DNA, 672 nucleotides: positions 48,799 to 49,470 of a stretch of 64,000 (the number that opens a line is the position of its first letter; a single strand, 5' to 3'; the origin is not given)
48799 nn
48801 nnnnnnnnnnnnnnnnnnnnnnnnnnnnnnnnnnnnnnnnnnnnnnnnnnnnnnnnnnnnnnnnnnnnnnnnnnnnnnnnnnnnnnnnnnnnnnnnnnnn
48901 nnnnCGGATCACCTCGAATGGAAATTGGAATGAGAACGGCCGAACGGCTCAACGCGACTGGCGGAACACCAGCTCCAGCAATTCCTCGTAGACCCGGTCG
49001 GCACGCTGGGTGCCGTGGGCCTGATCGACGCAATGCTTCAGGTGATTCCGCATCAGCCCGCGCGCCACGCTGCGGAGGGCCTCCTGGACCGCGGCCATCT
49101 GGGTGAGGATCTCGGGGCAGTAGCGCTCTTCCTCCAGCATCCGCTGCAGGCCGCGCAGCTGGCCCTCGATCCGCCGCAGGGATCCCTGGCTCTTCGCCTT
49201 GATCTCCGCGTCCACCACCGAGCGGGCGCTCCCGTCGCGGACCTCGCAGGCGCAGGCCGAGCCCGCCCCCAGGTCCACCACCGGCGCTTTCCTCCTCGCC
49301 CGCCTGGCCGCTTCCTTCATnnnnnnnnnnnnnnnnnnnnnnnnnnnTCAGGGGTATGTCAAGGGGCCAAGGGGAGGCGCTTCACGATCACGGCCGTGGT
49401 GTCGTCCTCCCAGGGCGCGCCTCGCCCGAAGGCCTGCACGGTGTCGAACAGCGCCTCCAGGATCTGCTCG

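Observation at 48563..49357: CsoR-family repressor in an operon with thioredoxin, preceded by two tandem CsoR-type palindromic operators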

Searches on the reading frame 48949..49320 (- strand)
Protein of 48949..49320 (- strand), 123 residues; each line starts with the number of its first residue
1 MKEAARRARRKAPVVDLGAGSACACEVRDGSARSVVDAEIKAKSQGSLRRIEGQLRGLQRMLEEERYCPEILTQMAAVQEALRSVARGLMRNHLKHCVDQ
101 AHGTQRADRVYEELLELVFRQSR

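Call 3: search_protein_families(library=pfam, proteins=[window:48949-49320:-], max_evalue=0.01)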
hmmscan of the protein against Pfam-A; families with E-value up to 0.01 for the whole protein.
window:48949-49320:- (123 aa): 1 family
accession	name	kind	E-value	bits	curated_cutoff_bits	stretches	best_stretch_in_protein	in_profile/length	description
PF02583.22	Trns_repr_metal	-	1.8e-26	92.8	22.8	1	43-118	4-76/78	Metal-sensitive transcriptional repressor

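Call 6: search_solved_structures(query=window:48949-49320:-, show_alignments=5, max_evalue=0.001)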
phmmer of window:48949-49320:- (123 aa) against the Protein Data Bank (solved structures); distinct sequences matched with E-value up to 0.001: 10.
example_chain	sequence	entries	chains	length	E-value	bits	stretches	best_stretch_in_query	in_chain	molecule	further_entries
4adz_A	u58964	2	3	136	6.2e-16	62.3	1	41-116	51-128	CSOR | COPPER SENSITIVE OPERON REPRESSOR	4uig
4m1p_A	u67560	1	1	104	1.5e-15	61.1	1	46-118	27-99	Copper-sensitive operon repressor (CsoR)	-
5fmn_A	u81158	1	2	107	1e-12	51.9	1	41-116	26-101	INRS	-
6ahx_A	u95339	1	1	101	1.3e-10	45.1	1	45-117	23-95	Putative cytosolic protein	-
7mq1_A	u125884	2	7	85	2.5e-10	44.2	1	46-109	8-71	Copper-sensing transcriptional repressor csoR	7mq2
3aai_A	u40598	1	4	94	3e-10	44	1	36-118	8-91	Copper homeostasis operon regulatory protein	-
2hh7_A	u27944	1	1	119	3.5e-10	43.8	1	39-118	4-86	Hypothetical protein CsoR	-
7mq3_A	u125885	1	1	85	6.7e-10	42.9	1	46-109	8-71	Copper-sensing transcriptional repressor csoR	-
5lbm_A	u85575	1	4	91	4e-06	30.7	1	40-117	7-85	Transcriptional repressor FrmR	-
5lcy_A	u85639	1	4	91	3.7e-05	27.6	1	44-111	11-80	Frmr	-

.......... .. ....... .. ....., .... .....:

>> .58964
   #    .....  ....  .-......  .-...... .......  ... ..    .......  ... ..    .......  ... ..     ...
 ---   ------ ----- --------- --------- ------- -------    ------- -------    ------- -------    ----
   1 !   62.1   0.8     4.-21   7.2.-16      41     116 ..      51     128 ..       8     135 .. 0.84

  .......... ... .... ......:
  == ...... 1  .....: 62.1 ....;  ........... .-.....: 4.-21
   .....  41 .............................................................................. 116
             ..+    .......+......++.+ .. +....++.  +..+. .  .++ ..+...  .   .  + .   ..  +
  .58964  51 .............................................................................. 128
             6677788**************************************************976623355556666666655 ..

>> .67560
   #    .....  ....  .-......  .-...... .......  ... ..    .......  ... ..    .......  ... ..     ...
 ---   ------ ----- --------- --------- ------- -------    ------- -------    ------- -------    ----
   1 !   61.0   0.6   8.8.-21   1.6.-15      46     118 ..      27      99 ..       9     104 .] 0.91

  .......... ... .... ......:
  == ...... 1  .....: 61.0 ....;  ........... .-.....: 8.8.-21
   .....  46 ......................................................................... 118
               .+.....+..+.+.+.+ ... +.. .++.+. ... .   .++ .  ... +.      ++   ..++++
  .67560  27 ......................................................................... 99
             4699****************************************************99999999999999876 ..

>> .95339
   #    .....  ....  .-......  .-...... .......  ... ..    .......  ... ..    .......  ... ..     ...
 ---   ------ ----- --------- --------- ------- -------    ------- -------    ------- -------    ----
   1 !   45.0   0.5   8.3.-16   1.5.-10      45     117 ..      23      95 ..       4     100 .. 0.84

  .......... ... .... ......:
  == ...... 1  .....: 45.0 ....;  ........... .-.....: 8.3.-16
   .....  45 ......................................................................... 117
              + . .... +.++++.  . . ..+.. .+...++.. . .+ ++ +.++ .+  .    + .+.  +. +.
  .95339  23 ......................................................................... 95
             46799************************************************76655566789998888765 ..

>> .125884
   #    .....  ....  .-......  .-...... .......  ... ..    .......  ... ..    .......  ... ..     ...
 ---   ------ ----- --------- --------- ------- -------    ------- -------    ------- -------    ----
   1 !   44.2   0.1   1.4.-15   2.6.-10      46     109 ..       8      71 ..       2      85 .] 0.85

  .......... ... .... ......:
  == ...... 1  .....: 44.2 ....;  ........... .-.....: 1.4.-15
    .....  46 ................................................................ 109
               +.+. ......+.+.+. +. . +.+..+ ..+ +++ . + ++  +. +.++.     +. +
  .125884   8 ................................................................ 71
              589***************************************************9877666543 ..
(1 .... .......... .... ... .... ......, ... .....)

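Call 7: search_protein_families(library=ncbifam, proteins=[window:48949-49320:-], max_evalue=0.01)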
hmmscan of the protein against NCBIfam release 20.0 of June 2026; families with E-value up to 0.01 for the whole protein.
window:48949-49320:- (123 aa): 3 families
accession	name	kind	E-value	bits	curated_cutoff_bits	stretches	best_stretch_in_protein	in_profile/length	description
NF052430.1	repress_RicR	exception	2.2e-21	76.3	175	1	46-108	13-77/93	copper-sensing transcriptional repressor RicR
NF008464.0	PRK11352.1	equivalog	1e-09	38.7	133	1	39-117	6-85/91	formaldehyde-responsive transcriptional repressor FrmR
NF011613.0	PRK15039.1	equivalog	2.6e-09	37.6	138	1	41-108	8-76/90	Ni(II)/Co(II)-binding transcriptional repressor RcnR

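Call 8: find_homologous_proteins(query=window:48949-49320:-, max_evalue=0.00001)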
Query window:48949-49320:- (123 aa): 1181 proteins with E <= 0.00001 among 1236 candidates; the best 120 are listed.
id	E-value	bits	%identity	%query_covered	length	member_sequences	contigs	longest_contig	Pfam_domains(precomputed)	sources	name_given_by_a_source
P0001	7.5e-66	237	93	100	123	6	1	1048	PF02583.23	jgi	jgi:CsoR family transcriptional regulator, copper-sensing transcriptional repressor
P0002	1.1e-60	221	90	100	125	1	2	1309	PF02583.23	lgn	-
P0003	2.9e-60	219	89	100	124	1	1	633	PF02583.23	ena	-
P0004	1.1e-57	211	90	93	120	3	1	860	PF02583.23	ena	-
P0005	5.1e-56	206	85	96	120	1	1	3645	PF02583.23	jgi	jgi:DNA-binding FrmR family transcriptional regulator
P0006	2.0e-44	168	80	86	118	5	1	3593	PF02583.23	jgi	-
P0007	7.0e-44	167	73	95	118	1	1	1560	PF02583.23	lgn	-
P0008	4.4e-42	161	68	97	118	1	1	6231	PF02583.23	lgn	-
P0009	4.9e-42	161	76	82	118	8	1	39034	PF02583.23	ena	-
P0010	7.0e-42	160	72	89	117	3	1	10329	PF02583.23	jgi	-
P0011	8.4e-42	160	77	82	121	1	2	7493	PF02583.23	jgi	-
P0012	8.9e-42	160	71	89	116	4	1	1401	PF02583.23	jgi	jgi:DNA-binding FrmR family transcriptional regulator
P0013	4.4e-41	158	70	95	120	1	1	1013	PF02583.23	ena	-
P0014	4.6e-41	158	76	82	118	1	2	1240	PF02583.23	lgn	-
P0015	1.3e-40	156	72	85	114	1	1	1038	PF02583.23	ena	-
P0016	5.1e-38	148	64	85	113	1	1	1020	PF02583.23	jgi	jgi:CsoR family transcriptional regulator, copper-sensing transcriptional repressor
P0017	2.0e-37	146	70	82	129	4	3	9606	PF02583.23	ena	-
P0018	2.7e-37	146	64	97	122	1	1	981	PF02583.23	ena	-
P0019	2.9e-37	145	63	93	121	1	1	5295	PF02583.23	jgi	jgi:DNA-binding FrmR family transcriptional regulator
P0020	4.1e-37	145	65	93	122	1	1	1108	PF02583.23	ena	-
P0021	4.8e-37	145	69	82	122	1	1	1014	PF02583.23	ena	-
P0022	5.1e-37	145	63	96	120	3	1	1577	PF02583.23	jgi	jgi:DNA-binding FrmR family transcriptional regulator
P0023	5.2e-37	145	69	82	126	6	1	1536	PF02583.23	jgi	jgi:DNA-binding FrmR family transcriptional regulator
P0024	7.0e-37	144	65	97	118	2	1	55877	PF02583.23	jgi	jgi:CsoR family transcriptional regulator, copper-sensing transcriptional repressor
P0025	7.5e-37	144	69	85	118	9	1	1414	PF02583.23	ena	-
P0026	8.2e-37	144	65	96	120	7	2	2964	PF02583.23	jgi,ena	-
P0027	9.5e-37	144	69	85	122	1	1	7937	PF02583.23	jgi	jgi:CsoR family transcriptional regulator, copper-sensing transcriptional repressor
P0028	1.2e-36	143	70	82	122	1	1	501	PF02583.23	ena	-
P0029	1.2e-36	143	64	93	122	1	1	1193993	PF02583.23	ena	-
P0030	1.4e-36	143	64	95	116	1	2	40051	PF02583.23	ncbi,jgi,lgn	jgi:DNA-binding FrmR family transcriptional regulator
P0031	1.5e-36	143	66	85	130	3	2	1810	PF02583.23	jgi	jgi:DNA-binding FrmR family transcriptional regulator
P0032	1.5e-36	143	63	98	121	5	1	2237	PF02583.23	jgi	jgi:DNA-binding FrmR family transcriptional regulator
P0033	1.8e-36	143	63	97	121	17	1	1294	PF02583.23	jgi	jgi:CsoR family transcriptional regulator, copper-sensing transcriptional repressor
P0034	1.9e-36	143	69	82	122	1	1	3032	PF02583.23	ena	-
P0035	2.0e-36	143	65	96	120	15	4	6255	PF02583.23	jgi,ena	-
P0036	3.9e-36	142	67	85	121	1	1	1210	PF02583.23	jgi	jgi:DNA-binding FrmR family transcriptional regulator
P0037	4.1e-36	142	70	82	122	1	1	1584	PF02583.23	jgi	jgi:CsoR family transcriptional regulator, copper-sensing transcriptional repressor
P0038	4.2e-36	142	74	72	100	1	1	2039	PF02583.23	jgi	jgi:CsoR family transcriptional regulator, copper-sensing transcriptional repressor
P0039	4.3e-36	142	68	82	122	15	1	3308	PF02583.23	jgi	jgi:CsoR family transcriptional regulator, copper-sensing transcriptional repressor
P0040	4.4e-36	142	68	85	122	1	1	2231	PF02583.23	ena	-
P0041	4.5e-36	142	70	82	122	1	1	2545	PF02583.23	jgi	jgi:DNA-binding FrmR family transcriptional regulator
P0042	5.5e-36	141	63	93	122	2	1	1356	PF02583.23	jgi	jgi:DNA-binding FrmR family transcriptional regulator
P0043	6.0e-36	141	67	85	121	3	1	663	PF02583.23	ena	-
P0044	6.6e-36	141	63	90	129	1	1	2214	PF02583.23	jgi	jgi:CsoR family transcriptional regulator, copper-sensing transcriptional repressor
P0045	6.9e-36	141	68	82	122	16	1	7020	PF02583.23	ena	-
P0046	7.3e-36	141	64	89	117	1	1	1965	PF02583.23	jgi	jgi:DNA-binding FrmR family transcriptional regulator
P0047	9.3e-36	141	64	85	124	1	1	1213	PF02583.23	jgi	jgi:CsoR family transcriptional regulator, copper-sensing transcriptional repressor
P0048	1.0e-35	141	69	82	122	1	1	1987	PF02583.23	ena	-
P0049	1.1e-35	140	69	86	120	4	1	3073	PF02583.23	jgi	jgi:CsoR family transcriptional regulator, copper-sensing transcriptional repressor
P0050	1.1e-35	140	70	82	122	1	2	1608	PF02583.23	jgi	jgi:DNA-binding FrmR family transcriptional regulator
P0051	1.2e-35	140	64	97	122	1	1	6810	PF02583.23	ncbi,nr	ncbi:MAG TPA: metal-sensitive transcriptional regulator [Vicinamibacteria bacterium]|nr:metal-sensit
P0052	1.2e-35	140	66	85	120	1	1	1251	PF02583.23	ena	-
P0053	1.5e-35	140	62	95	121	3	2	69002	PF02583.23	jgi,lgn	jgi:DNA-binding FrmR family transcriptional regulator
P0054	1.6e-35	140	60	93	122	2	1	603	PF02583.23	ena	-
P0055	1.7e-35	140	62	95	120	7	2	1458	PF02583.23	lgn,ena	-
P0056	2.0e-35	140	64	98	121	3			PF02583.23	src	-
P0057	2.2e-35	139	68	81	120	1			PF02583.23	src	-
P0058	2.2e-35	139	66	82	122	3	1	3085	PF02583.23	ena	-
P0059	2.3e-35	139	64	85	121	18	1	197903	PF02583.23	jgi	jgi:CsoR family transcriptional regulator, copper-sensing transcriptional repressor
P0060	2.9e-35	139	66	82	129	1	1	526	PF02583.23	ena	-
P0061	2.9e-35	139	63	100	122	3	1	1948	PF02583.23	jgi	-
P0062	3.0e-35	139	66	82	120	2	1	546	PF02583.23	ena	-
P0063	3.3e-35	139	62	100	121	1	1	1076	PF02583.23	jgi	jgi:DNA-binding FrmR family transcriptional regulator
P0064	3.8e-35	139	69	82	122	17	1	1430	PF02583.23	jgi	-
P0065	4.4e-35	138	60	93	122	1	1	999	PF02583.23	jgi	jgi:DNA-binding FrmR family transcriptional regulator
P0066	5.4e-35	138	66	82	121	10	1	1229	PF02583.23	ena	-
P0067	6.4e-35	138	58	93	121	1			PF02583.23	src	-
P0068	8.2e-35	138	67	82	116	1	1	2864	PF02583.23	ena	-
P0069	9.1e-35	137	66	82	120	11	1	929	PF02583.23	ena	-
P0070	1.3e-34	137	59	97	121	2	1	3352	PF02583.23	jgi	jgi:CsoR family transcriptional regulator, copper-sensing transcriptional repressor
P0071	1.3e-34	137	61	94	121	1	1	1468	PF02583.23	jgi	jgi:CsoR family transcriptional regulator, copper-sensing transcriptional repressor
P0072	1.4e-34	137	66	82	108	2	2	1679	PF02583.23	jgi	jgi:DNA-binding FrmR family transcriptional regulator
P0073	1.4e-34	137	63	94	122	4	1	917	PF02583.23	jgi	jgi:DNA-binding FrmR family transcriptional regulator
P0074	1.7e-34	137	62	97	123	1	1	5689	PF02583.23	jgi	jgi:CsoR family transcriptional regulator, copper-sensing transcriptional repressor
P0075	2.0e-34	136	59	100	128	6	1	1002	PF02583.23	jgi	jgi:DNA-binding FrmR family transcriptional regulator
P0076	2.2e-34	136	62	85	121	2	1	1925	PF02583.23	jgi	jgi:DNA-binding FrmR family transcriptional regulator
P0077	2.5e-34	136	61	94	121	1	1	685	PF02583.23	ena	-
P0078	2.5e-34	136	67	82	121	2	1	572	PF02583.23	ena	-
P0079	4.5e-34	135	59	97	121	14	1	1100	PF02583.23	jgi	jgi:CsoR family transcriptional regulator, copper-sensing transcriptional repressor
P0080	5.5e-34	135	62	96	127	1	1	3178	PF02583.23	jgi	jgi:CsoR family transcriptional regulator, copper-sensing transcriptional repressor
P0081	1.1e-33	134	63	82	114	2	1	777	PF02583.23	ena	-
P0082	1.7e-33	133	68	82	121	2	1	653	PF02583.23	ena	-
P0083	4.8e-33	132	66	80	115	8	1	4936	PF02583.23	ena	-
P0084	2.0e-32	130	77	67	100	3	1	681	PF02583.23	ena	-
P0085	2.1e-32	130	66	82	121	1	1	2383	PF02583.23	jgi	jgi:CsoR family transcriptional regulator, copper-sensing transcriptional repressor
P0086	8.0e-32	128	75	67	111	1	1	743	PF02583.23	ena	-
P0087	9.3e-32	128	69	73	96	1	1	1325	PF02583.23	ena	-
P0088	1.7e-31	127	60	85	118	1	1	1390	PF02583.23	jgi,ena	jgi:DNA-binding FrmR family transcriptional regulator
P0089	1.0e-30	124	70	70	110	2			PF02583.23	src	-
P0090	1.9e-30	124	56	91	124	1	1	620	PF02583.23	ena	-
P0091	2.0e-30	123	61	80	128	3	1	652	PF02583.23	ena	-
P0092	7.1e-30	122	58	84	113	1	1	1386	PF02583.23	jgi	jgi:DNA-binding FrmR family transcriptional regulator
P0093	1.9e-29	120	51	94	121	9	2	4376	PF02583.23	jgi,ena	jgi:CsoR family transcriptional regulator, copper-sensing transcriptional repressor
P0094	3.3e-29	120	56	84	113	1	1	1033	PF02583.23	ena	-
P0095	5.9e-29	119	51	93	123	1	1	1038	PF02583.23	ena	-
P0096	7.0e-29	118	50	100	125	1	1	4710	PF02583.23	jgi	jgi:CsoR family transcriptional regulator, copper-sensing transcriptional repressor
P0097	7.8e-29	118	59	84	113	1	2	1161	PF02583.23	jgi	jgi:CsoR family transcriptional regulator, copper-sensing transcriptional repressor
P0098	8.6e-29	118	56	84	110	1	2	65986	PF02583.23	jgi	jgi:DNA-binding FrmR family transcriptional regulator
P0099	9.3e-29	118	58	83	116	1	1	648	PF02583.23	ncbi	-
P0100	1.2e-28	118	51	97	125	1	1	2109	PF02583.23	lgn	-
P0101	1.5e-28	117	54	92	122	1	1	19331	PF02583.23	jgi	jgi:DNA-binding FrmR family transcriptional regulator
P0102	1.7e-28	117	58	85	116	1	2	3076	PF02583.23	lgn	-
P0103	1.9e-28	117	54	92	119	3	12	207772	PF02583.23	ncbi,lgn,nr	ncbi:MAG: metal-sensitive transcriptional regulator [Bryobacterales bacterium]|nr:metal-sensitive tr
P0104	2.6e-28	117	56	84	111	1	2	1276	PF02583.23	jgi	jgi:CsoR family transcriptional regulator, copper-sensing transcriptional repressor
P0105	3.3e-28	116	51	89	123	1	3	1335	PF02583.23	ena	-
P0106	3.6e-28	116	60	72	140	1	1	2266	PF02583.23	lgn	-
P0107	3.7e-28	116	51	98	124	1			PF02583.23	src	-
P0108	4.0e-28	116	56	85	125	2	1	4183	PF02583.23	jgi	jgi:DNA-binding FrmR family transcriptional regulator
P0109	4.8e-28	116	54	85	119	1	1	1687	PF02583.23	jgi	jgi:DNA-binding FrmR family transcriptional regulator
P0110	4.9e-28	116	58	82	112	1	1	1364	PF02583.23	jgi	jgi:DNA-binding FrmR family transcriptional regulator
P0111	5.2e-28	116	57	82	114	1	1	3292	PF02583.23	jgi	jgi:DNA-binding FrmR family transcriptional regulator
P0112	5.6e-28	116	56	87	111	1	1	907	PF02583.23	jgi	jgi:DNA-binding FrmR family transcriptional regulator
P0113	5.9e-28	116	58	83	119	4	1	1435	PF02583.23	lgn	-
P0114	5.9e-28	115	55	85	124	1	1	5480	PF02583.23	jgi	-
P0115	6.4e-28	115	54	85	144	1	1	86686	PF02583.23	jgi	jgi:DNA-binding FrmR family transcriptional regulator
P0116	6.8e-28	115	56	84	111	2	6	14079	PF02583.23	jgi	jgi:CsoR family transcriptional regulator, copper-sensing transcriptional repressor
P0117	9.0e-28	115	51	94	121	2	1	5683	PF02583.23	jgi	jgi:CsoR family transcriptional regulator, copper-sensing transcriptional repressor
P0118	9.4e-28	115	50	94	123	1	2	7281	PF02583.23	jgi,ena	jgi:DNA-binding FrmR family transcriptional regulator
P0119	9.8e-28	115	57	85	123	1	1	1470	PF02583.23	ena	-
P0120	1.0e-27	115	50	97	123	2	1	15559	PF02583.23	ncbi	-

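Call 11: find_related_loci(query=A1, collection=genome_contigs, flank=4000)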
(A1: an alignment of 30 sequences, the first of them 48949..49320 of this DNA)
Query A1 (123 aa) in genome_contigs; peptide patterns used: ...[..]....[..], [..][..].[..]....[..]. (x = any residue, [..] = any of these).
600 stretches matched a pattern (row limit reached: there are more); 585 encode a relative of the query (tblastn E <= 1e-3); the best 80 are kept; 80 distinct loci.
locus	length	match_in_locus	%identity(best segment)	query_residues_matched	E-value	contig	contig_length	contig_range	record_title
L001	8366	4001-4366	50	6-123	8e-34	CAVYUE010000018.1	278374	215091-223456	MAG: uncultured Acidobacteriaceae bacterium isolate MFD09671.bin.2.33 genome assembly, contig: contig_50616, whole genom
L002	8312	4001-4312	57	22-123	1e-33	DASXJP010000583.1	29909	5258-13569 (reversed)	MAG TPA_asm: Thermoanaerobaculia bacterium isolate SMAG_U5251 k141_1615874, whole genome shotgun sequence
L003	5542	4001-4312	57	21-119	2e-33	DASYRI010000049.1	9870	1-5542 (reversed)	MAG TPA_asm: Gemmatimonadales bacterium isolate SMAG_U4507 k141_1511106, whole genome shotgun sequence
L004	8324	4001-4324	56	19-123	4e-33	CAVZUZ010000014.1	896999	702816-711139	MAG: Thermoanaerobaculaceae bacterium isolate MFD06742.bin.2.42 genome assembly, contig: contig_33958, whole genome shot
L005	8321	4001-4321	51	21-123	6e-33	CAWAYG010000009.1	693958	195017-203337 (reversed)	MAG: uncultured Acidobacteriota bacterium isolate MFD06092.bin.1.228 genome assembly, contig: contig_58366, whole genome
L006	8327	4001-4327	52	20-123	2e-32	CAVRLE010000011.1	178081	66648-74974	MAG: uncultured Acidobacteriota bacterium isolate MFD05513.bin.2.152 genome assembly, contig: contig_53255, whole genome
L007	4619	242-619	48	6-123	2e-32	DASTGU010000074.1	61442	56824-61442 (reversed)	MAG TPA_asm: Gemmatimonadaceae bacterium isolate SMAG_U38 k141_127813, whole genome shotgun sequence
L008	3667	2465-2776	56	19-119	6e-32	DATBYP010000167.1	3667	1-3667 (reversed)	MAG TPA_asm: Candidatus Acidoferrum sp. isolate SMAG_U7596 k141_2132614, whole genome shotgun sequence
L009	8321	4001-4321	56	23-123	4e-32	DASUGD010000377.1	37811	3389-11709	MAG TPA_asm: Gemmatimonadaceae bacterium isolate SMAG_U1396 k141_826392, whole genome shotgun sequence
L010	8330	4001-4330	52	21-123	1e-31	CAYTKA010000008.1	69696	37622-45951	MAG TPA_asm: uncultured Gemmatimonadaceae bacterium isolate SRP272529_co2_79 genome assembly, contig: NODE_481_length_69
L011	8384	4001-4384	47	1-123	1e-31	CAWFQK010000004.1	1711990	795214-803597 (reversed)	MAG: uncultured Gemmatimonadaceae bacterium isolate MFD05705.bin.1.166 genome assembly, contig: contig_48937, whole geno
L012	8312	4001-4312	52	23-123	2e-31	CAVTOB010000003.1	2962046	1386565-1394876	MAG: uncultured Gemmatimonadaceae bacterium isolate MFD00822.bin.1.145 genome assembly, contig: contig_76030, whole geno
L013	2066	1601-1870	62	36-123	1e-31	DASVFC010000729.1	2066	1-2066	MAG TPA_asm: Vicinamibacterales bacterium isolate SMAG_U2079 k141_1219148, whole genome shotgun sequence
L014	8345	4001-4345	48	13-123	2e-31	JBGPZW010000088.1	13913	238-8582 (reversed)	MAG: Terriglobia bacterium isolate OBJ1_062018_070_16 k141_3042606_length_13913_cov_50.0714, whole genome shotgun sequen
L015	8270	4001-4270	58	36-123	1e-31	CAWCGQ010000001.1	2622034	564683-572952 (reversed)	MAG: uncultured Acidimicrobiia bacterium isolate MFD01275.bin.1.78 genome assembly, contig: contig_1584, whole genome sh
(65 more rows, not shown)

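Call 13: find_encoding_contigs(protein=window:48949-49320:-, flank=6000, max_places=4)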
Protein window:48949-49320:- (123 aa): no gene with exactly this product is on record in the collection.

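Call 14: find_encoding_contigs(protein=P0005, flank=4000, max_places=3)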
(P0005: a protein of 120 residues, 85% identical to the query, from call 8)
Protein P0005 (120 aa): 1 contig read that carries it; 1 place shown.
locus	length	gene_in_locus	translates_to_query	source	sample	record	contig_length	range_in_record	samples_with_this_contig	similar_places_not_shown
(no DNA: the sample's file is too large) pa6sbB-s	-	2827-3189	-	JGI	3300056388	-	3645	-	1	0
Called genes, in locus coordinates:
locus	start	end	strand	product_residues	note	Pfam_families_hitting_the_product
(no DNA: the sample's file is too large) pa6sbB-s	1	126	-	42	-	?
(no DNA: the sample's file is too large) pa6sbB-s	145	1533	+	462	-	PF06925:MGDG_synth, PF04101:Glyco_tran_28_C (weak)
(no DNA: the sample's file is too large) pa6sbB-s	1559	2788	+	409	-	PF07228:SpoIIE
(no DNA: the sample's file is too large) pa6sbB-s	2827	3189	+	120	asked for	PF02583:Trns_repr_metal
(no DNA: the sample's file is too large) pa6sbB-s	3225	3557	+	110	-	PF00085:Thioredoxin, PF14595:Thioredoxin_9 (weak), PF13098:Thioredoxin_2 (weak), PF13905:Thioredoxin_8 (faint)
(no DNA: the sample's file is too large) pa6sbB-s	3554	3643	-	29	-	?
